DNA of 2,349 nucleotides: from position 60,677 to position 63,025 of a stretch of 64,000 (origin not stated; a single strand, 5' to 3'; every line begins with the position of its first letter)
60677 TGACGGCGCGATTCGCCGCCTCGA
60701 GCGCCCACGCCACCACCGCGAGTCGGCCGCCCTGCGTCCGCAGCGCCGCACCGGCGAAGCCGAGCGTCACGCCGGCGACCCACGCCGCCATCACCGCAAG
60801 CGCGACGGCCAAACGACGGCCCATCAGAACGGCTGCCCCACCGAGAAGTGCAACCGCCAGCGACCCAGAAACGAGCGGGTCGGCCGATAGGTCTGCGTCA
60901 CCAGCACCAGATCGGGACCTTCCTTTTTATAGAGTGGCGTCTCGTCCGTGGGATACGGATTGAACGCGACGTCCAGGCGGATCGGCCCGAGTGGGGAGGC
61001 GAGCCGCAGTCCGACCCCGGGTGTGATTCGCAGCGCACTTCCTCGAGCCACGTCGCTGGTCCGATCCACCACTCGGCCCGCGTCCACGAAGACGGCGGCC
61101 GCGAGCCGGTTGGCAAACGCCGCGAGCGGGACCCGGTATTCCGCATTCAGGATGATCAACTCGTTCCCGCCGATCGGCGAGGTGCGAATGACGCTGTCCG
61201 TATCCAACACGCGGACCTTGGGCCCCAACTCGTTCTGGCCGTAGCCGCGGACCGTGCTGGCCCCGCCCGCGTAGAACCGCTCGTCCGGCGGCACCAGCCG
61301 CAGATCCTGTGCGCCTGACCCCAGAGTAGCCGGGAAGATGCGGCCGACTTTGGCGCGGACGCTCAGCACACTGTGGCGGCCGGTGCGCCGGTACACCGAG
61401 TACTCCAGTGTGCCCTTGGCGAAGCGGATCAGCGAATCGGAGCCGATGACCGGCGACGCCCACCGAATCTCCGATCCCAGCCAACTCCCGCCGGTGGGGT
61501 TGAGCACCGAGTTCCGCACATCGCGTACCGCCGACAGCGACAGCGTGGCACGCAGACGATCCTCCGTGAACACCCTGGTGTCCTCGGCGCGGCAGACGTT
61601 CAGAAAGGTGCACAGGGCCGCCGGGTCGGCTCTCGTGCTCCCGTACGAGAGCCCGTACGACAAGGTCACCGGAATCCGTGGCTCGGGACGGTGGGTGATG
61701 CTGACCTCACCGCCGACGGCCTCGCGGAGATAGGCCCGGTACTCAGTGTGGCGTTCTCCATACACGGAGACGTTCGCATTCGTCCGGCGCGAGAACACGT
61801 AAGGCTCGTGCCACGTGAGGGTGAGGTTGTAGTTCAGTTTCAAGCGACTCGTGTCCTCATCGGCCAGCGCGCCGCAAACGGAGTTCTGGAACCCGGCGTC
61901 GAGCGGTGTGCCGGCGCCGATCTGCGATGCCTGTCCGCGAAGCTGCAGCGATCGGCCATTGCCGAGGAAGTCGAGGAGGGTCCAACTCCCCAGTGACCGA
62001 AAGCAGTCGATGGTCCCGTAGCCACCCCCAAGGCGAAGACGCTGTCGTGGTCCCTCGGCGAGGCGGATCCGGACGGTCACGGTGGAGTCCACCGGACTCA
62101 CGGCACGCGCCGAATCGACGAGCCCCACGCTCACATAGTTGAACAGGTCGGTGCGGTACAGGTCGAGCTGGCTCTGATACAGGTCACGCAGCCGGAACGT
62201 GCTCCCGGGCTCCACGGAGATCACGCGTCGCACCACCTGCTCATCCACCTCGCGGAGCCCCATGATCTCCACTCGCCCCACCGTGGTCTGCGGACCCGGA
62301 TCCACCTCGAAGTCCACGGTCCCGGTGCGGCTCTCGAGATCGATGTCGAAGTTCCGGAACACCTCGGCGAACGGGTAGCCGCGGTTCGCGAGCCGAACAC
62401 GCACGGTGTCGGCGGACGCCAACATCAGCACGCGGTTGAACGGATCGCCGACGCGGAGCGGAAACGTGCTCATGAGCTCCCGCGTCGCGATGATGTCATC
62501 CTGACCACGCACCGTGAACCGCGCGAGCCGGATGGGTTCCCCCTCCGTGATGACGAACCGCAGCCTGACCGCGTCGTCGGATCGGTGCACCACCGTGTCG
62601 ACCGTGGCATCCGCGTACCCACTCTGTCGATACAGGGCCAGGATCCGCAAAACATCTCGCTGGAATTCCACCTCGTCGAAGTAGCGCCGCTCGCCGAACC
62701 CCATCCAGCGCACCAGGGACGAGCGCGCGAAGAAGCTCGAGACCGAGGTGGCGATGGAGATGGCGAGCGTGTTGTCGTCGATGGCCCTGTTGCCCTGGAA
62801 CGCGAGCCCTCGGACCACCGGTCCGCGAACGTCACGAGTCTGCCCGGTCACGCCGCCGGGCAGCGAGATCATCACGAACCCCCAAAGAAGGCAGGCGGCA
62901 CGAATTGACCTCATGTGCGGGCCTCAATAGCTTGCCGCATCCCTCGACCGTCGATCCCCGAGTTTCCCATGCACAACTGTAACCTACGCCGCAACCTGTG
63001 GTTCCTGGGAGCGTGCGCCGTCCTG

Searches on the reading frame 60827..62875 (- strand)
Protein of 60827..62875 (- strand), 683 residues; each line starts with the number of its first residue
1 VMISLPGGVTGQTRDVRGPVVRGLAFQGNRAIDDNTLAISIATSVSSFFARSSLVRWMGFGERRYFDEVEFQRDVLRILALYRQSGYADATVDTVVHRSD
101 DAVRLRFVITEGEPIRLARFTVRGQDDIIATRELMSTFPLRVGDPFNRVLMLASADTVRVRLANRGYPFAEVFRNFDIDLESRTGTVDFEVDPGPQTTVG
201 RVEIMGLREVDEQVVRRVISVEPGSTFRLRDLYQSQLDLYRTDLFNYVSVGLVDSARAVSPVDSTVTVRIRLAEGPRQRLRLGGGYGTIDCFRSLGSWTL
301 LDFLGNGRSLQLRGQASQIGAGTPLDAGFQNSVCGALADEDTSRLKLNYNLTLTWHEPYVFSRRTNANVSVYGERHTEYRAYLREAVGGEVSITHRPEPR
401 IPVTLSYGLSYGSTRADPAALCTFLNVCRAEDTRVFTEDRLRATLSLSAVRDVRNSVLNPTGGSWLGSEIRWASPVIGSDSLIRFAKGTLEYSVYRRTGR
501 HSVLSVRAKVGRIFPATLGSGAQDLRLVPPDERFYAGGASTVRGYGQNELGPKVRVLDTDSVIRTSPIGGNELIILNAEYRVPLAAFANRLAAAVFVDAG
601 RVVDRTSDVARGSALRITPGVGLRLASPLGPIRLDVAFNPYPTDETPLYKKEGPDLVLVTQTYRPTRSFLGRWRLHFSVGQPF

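Call 82: search_protein_families(library=pfam, proteins=[window:60827-62875:-], max_evalue=0.001)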
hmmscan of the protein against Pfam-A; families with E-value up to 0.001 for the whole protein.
window:60827-62875:- (683 aa): 2 families
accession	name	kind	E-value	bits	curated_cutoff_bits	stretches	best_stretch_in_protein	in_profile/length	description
PF01103.29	Omp85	-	2.4e-46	159.2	24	1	303-683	2-325/325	Omp85 superfamily domain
PF07244.20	POTRA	-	1e-24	87.4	21.3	2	117-194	3-79/79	Surface antigen variable number repeat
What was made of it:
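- On Two-partner secretion (TpsB/Omp85): The window's Omp85 protein is a separate TamA-like gene at 60824-62875 (call 82).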
